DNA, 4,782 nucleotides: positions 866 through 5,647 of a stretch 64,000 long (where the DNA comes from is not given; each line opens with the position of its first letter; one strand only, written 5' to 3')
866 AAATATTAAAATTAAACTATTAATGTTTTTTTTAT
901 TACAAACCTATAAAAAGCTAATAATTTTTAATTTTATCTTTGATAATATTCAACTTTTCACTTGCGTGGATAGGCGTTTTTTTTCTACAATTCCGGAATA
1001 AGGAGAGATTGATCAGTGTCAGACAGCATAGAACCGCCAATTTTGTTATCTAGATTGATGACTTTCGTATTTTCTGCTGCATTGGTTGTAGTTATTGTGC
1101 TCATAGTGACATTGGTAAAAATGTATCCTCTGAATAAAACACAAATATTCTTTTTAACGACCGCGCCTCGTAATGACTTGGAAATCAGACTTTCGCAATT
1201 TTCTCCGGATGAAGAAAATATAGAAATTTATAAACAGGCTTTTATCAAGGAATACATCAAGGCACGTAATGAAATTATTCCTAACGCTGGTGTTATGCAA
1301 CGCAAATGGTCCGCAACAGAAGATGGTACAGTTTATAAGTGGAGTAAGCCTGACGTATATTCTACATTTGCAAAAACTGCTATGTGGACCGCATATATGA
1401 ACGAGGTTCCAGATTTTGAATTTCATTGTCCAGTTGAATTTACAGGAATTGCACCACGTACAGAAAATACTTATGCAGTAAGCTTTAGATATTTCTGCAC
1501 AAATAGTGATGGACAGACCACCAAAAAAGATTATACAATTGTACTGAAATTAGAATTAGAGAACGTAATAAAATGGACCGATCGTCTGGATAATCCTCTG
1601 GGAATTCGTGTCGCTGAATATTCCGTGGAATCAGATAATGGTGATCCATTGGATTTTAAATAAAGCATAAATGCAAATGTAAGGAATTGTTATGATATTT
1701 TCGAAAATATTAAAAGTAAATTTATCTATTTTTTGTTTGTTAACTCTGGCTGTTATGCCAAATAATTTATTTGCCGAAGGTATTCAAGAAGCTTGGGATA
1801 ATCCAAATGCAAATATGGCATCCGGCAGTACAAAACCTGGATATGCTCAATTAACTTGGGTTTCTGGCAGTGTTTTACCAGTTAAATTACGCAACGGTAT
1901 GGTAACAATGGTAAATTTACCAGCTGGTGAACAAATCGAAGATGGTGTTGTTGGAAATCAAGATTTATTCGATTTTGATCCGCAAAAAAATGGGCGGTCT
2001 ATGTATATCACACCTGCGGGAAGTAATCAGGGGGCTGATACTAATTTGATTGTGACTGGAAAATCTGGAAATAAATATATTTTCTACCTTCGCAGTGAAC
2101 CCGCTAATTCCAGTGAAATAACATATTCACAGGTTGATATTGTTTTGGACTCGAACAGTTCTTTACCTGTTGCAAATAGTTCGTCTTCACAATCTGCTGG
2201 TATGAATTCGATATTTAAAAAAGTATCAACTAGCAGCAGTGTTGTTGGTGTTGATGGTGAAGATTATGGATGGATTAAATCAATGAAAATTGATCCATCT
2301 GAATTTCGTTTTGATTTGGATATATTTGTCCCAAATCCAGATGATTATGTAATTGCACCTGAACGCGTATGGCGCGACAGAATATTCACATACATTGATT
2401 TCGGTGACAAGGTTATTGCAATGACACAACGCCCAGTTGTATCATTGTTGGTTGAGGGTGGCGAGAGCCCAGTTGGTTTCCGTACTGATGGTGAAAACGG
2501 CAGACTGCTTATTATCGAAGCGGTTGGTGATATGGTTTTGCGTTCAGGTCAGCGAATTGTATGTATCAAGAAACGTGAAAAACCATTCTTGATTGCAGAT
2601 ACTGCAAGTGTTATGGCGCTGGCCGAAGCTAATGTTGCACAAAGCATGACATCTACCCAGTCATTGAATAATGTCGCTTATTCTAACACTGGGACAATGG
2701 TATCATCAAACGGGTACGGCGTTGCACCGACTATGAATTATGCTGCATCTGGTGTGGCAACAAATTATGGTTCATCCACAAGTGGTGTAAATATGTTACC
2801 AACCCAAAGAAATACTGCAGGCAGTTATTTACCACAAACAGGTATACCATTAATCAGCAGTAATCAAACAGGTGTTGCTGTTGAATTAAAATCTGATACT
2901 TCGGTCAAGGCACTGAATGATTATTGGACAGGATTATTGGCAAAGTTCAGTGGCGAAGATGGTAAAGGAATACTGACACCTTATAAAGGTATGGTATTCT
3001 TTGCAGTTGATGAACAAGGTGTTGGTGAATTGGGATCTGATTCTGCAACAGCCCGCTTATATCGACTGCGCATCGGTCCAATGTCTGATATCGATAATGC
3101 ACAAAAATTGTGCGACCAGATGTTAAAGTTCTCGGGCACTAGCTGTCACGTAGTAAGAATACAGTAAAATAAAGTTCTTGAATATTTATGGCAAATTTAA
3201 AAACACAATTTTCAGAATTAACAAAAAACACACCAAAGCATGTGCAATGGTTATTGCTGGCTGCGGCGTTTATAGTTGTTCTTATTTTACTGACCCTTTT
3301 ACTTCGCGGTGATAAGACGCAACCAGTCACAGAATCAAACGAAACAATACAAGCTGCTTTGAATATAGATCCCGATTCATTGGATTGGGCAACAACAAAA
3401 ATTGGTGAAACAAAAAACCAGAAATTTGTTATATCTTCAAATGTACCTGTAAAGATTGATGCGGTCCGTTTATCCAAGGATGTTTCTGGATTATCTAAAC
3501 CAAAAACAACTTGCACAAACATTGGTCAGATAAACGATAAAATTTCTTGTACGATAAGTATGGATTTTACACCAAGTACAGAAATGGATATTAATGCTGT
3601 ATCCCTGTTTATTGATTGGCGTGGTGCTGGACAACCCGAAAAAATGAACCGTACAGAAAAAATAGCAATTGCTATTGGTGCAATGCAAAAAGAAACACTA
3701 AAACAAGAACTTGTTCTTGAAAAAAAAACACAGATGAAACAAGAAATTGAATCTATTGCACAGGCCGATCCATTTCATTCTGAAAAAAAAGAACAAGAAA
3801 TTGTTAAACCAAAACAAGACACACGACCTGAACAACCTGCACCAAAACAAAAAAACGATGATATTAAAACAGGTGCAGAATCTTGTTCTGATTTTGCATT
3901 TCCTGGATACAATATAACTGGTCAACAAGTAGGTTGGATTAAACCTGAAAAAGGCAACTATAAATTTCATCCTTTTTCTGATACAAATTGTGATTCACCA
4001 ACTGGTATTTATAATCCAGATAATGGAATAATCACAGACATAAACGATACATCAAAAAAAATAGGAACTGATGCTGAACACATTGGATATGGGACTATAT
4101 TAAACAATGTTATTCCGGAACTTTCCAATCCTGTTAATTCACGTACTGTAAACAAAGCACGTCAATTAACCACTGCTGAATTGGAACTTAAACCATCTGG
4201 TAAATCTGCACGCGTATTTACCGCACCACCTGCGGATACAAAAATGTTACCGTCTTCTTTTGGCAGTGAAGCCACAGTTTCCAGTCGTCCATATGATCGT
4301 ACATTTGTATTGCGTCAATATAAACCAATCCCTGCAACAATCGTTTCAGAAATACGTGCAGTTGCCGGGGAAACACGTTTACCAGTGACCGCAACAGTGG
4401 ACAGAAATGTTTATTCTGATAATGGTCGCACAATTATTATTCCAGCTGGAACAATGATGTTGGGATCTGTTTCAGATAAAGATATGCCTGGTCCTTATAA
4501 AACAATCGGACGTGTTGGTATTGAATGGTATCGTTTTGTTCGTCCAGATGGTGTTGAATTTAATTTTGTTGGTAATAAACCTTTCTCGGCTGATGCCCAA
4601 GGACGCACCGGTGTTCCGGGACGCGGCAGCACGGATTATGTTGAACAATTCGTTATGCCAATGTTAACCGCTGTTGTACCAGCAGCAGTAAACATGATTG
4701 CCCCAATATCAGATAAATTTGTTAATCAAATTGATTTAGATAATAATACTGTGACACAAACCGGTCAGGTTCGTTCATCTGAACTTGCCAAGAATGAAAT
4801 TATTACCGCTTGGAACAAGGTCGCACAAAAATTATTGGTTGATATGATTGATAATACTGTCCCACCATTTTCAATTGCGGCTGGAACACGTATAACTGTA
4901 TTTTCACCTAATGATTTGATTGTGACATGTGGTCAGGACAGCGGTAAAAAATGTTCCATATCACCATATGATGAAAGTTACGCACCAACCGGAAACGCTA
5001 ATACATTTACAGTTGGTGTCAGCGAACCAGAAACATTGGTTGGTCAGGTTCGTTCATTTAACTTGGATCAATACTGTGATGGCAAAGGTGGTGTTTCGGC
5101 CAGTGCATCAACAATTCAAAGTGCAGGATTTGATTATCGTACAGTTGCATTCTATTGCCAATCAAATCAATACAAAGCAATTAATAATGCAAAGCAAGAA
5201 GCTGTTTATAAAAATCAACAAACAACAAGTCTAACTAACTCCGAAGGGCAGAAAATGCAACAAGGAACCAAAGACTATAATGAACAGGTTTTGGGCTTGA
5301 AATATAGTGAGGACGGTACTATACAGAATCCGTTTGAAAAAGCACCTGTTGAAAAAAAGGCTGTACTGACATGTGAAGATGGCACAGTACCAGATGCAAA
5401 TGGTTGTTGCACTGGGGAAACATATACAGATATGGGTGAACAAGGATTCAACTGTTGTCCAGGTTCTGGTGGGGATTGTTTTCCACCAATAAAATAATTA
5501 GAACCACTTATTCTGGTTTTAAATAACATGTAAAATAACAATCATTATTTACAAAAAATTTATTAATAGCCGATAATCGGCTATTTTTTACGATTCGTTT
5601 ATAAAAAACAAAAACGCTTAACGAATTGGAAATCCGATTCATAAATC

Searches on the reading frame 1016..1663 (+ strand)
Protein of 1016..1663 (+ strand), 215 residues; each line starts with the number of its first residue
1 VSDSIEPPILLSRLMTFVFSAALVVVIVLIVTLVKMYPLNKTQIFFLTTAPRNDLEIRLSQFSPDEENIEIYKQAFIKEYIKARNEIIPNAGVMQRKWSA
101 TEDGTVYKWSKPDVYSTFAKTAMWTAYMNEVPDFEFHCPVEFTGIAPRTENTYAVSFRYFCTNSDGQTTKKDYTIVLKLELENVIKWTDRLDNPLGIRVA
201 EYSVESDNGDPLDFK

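Call 23: search_protein_families(library=pfam, proteins=[window:1016-1663:+], max_evalue=0.001)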
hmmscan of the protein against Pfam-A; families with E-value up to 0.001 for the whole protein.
window:1016-1663:+ (215 aa): 1 family
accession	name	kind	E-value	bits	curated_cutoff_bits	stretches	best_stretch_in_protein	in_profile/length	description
PF04335.19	VirB8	-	1.1e-14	55.2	23.2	1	13-205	18-211/213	VirB8 protein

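Call 83: find_encoding_contigs(protein=window:1016-1663:+, flank=10000, max_places=1)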
Protein window:1016-1663:+ (215 aa): no gene with exactly this product is on record in the collection.

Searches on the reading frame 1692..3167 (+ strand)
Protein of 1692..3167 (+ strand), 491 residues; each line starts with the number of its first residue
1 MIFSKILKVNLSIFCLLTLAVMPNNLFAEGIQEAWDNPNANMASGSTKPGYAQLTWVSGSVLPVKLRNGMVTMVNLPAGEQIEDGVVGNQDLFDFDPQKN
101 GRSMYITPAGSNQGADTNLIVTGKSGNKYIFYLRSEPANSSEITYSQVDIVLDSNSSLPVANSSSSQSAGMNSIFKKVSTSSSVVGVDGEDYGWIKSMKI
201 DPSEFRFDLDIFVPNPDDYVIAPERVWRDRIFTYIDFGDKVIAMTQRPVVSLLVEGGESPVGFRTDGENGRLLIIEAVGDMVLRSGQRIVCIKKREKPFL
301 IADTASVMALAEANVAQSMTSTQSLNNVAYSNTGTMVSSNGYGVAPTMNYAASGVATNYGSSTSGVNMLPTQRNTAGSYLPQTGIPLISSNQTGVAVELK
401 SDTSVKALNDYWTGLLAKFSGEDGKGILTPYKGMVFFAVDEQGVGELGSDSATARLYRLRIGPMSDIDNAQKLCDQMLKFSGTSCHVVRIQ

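Call 23: search_protein_families(library=pfam, proteins=[window:1692-3167:+], max_evalue=0.001)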
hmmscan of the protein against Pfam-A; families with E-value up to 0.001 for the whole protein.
window:1692-3167:+ (491 aa): 2 families
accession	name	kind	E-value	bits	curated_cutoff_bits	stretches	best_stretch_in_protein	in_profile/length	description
PF03524.21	CagX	-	5.6e-21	75.7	34.2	1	53-294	5-197/198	Conjugal transfer protein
PF05036.18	SPOR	-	0.00048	20.8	21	1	453-489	40-76/76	SPOR domain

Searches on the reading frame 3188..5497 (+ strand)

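Call 23: search_protein_families(library=pfam, proteins=[window:3188-5497:+], max_evalue=0.001)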
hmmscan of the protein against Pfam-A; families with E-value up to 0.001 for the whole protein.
window:3188-5497:+ (769 aa): 1 family
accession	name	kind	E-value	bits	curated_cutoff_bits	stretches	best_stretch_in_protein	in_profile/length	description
PF03743.19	TrbI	-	7.1e-19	68.8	35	1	375-576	2-185/188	Bacterial conjugation TrbI-like protein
